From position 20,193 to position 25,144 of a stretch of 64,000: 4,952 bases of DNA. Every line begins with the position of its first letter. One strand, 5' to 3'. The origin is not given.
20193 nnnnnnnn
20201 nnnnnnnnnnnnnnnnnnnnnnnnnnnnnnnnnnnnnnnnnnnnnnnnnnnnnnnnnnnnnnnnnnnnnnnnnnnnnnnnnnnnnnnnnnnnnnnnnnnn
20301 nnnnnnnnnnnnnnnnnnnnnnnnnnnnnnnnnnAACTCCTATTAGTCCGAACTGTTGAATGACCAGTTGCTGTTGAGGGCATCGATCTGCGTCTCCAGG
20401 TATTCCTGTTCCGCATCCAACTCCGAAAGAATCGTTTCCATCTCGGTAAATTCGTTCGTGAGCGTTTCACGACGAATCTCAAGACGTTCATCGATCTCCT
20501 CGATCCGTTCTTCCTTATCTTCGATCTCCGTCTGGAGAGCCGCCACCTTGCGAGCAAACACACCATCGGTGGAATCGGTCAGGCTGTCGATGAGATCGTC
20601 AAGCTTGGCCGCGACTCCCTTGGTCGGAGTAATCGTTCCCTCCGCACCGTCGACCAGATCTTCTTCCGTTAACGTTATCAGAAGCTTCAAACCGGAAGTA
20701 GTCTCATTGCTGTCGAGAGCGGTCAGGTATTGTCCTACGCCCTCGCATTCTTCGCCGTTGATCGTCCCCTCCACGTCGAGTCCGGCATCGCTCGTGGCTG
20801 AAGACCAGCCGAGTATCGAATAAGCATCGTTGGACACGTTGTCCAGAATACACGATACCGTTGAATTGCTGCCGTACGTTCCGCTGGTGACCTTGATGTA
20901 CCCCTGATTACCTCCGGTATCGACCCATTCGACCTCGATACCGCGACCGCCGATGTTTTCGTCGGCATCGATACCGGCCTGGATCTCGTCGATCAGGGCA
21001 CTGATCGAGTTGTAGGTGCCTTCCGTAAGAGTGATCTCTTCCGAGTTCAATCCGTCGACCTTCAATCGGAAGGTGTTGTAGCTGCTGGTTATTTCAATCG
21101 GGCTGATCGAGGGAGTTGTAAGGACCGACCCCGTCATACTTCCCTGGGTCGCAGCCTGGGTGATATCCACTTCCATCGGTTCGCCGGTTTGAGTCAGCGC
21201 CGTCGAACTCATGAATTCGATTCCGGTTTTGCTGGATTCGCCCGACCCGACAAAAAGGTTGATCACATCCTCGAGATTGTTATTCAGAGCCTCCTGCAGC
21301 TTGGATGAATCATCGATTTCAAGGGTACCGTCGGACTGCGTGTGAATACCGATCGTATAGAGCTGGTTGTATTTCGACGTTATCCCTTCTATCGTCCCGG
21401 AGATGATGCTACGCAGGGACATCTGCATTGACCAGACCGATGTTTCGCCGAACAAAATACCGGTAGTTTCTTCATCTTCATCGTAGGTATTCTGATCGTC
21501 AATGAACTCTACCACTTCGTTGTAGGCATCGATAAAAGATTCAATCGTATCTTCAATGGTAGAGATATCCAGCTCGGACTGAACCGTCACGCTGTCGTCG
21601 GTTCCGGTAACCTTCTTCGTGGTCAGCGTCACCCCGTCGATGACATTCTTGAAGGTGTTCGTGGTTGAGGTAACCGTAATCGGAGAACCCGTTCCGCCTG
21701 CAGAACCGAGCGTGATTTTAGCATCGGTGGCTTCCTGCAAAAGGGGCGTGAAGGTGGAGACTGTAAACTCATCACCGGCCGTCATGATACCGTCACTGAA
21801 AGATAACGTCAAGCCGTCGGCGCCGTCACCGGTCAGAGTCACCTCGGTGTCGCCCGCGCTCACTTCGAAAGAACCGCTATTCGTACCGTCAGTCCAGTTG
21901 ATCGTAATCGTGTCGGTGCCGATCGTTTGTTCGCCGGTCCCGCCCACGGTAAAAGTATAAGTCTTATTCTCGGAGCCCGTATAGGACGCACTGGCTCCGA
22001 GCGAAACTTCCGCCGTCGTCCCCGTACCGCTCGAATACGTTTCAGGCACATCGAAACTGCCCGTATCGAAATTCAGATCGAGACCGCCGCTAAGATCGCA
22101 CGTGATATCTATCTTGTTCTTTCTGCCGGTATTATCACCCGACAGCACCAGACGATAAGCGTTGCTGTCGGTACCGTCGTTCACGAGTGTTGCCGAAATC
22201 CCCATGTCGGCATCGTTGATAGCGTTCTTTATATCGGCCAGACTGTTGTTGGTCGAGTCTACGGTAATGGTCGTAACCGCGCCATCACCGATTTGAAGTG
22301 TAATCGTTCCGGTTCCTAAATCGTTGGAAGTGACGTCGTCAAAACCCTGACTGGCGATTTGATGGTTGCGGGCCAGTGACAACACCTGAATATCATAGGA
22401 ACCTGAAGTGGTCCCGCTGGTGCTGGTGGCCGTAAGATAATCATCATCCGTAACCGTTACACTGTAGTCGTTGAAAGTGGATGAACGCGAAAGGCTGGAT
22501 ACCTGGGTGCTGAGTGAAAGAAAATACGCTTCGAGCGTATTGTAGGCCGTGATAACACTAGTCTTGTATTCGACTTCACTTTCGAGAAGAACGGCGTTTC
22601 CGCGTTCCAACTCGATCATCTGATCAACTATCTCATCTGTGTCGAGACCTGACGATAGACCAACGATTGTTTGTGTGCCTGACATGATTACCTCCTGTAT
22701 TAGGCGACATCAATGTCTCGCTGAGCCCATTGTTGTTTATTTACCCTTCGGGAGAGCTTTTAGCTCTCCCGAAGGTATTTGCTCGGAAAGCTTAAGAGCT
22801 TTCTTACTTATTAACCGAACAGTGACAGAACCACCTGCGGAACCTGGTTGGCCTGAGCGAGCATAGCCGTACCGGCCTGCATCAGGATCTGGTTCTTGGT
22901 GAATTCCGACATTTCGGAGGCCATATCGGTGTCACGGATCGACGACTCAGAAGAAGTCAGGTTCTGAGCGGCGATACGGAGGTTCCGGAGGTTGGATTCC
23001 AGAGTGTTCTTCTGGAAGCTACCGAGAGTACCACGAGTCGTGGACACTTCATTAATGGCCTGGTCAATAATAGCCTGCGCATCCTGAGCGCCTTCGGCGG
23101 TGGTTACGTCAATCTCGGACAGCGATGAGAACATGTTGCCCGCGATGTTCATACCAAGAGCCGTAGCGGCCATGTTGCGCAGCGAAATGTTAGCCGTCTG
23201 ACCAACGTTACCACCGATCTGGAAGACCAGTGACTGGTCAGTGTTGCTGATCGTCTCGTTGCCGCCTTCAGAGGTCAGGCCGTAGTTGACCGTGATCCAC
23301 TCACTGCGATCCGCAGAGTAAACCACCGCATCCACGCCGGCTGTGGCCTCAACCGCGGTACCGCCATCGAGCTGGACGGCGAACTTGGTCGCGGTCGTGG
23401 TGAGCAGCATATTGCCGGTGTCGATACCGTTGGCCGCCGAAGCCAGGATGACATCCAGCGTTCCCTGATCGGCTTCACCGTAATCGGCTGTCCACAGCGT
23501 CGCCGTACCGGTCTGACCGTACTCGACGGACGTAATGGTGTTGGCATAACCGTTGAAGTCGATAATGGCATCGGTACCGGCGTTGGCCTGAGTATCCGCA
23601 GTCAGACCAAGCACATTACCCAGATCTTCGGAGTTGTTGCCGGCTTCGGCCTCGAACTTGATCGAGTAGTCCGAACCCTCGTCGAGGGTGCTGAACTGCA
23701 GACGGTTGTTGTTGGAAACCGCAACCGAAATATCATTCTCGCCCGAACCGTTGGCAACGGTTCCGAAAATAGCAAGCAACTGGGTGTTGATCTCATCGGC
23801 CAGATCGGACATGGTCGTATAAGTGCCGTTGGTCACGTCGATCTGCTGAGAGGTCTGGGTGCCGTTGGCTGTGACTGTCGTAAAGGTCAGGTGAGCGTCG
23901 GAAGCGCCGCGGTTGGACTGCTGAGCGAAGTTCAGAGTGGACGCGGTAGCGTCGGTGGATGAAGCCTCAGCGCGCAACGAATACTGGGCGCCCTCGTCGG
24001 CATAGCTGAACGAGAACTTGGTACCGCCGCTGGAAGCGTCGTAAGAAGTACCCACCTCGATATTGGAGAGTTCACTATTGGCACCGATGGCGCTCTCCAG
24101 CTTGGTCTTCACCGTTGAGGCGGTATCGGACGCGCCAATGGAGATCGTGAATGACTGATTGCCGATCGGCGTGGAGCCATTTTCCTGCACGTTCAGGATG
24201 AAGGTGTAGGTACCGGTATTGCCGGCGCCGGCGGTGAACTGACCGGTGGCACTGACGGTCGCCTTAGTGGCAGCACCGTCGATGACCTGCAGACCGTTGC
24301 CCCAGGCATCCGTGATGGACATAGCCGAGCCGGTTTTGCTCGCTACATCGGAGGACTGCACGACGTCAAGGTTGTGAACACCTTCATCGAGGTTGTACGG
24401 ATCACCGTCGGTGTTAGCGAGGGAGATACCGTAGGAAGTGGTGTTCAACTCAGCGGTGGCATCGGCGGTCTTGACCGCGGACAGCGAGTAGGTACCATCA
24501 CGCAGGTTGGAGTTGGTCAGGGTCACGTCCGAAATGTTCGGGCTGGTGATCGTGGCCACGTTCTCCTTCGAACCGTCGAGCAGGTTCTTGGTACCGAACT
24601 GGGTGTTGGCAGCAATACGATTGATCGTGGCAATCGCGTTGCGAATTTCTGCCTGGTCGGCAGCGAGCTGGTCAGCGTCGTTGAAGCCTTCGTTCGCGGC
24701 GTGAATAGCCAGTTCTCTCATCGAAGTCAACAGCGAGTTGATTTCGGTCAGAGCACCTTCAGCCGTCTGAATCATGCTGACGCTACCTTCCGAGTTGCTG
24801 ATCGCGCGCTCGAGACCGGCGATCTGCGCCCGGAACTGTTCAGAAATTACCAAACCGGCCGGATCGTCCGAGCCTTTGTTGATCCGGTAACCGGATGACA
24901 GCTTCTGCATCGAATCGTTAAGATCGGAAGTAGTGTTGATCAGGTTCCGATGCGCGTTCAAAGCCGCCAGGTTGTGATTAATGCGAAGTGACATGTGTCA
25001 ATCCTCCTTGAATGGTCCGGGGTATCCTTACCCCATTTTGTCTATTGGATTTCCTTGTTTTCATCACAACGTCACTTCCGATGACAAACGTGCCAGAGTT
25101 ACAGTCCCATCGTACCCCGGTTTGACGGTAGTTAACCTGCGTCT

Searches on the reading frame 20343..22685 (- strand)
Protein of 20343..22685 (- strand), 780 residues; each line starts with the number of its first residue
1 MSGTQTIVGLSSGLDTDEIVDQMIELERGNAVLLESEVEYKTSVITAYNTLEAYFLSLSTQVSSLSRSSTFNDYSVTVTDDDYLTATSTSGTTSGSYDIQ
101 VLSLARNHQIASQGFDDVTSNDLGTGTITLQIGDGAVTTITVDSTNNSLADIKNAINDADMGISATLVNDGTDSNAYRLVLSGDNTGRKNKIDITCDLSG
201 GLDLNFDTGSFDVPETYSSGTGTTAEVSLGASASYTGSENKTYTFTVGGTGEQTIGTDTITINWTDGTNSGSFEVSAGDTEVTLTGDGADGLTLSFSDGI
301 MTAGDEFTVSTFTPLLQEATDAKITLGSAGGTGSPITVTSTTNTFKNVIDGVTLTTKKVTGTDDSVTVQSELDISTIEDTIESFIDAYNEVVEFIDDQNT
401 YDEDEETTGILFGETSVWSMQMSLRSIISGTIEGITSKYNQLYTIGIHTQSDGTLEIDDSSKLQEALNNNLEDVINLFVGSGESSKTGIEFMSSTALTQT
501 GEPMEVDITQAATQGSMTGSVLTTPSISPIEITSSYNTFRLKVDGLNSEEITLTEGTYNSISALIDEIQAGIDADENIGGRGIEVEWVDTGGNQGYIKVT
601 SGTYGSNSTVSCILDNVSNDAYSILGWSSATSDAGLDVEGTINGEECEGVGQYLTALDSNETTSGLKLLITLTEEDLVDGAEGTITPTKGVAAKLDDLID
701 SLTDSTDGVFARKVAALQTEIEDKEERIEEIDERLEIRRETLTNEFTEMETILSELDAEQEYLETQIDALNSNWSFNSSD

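Call 15: search_protein_families(library=pfam, proteins=[window:20343-22685:-], max_evalue=0.0001)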
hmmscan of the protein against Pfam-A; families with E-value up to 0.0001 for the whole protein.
window:20343-22685:- (780 aa): 2 families
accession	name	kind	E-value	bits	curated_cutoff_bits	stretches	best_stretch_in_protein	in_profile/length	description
PF07195.17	FliD_C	-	4.5e-41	141.2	25.4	2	319-500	1-180/236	Flagellar hook-associated protein 2 C-terminus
PF02465.23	FliD_N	-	5.6e-20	72.2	24.8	1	12-108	1-97/97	Flagellar hook-associated protein 2 N-terminus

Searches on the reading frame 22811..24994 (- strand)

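Call 15: search_protein_families(library=pfam, proteins=[window:22811-24994:-], max_evalue=0.0001)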
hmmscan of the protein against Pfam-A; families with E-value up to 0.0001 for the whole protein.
window:22811-24994:- (727 aa): 2 families
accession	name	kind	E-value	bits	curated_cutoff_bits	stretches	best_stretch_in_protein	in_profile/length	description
PF00669.25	Flagellin_N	-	3.7e-36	124.7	26.6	1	5-143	1-138/139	Bacterial flagellin N-terminal helical region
PF00700.27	Flagellin_C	-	2.3e-24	86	23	1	642-726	3-86/86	Bacterial flagellin C-terminal helical region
